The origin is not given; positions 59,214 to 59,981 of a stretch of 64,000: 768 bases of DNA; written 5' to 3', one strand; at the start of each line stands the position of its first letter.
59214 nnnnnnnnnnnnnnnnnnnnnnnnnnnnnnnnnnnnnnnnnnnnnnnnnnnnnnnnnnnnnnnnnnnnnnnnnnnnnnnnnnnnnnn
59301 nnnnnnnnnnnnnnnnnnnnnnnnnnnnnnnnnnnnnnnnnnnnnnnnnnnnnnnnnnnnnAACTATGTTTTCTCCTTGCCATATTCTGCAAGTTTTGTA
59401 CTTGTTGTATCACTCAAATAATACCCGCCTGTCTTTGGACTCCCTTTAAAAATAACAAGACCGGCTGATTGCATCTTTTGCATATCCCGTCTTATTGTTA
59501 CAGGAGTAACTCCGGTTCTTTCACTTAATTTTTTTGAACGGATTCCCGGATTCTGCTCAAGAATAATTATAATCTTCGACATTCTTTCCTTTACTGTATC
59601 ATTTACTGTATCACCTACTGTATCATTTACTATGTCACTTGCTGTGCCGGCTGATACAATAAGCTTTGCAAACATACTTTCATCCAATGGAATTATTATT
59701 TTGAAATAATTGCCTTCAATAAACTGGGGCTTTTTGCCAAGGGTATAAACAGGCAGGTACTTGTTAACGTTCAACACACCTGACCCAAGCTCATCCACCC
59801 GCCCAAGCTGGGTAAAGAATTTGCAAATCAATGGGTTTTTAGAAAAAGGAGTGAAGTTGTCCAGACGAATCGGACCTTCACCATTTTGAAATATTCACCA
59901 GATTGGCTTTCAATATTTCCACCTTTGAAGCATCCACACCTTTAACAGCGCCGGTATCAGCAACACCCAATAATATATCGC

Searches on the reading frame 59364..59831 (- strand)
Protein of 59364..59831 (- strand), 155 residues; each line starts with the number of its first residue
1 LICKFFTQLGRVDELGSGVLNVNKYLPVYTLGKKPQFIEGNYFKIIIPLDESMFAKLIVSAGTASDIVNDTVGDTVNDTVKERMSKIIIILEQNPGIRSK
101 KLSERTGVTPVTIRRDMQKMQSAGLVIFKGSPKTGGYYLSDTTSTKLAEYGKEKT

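Call 40: search_protein_families(library=pfam, proteins=[window:59364-59831:-], max_evalue=0.0001)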
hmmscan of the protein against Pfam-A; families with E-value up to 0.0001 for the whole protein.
window:59364-59831:- (155 aa): 3 families
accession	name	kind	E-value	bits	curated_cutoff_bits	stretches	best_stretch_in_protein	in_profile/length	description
PF08279.18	HTH_11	-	2.2e-09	37.5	25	1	83-137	1-54/55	HTH domain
PF08220.18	HTH_DeoR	-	2.4e-07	30.8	21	1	83-127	1-45/57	DeoR-like helix-turn-helix domain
PF13412.12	HTH_24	-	1.9e-06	27.8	21.9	1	86-126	7-47/48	Winged helix-turn-helix DNA-binding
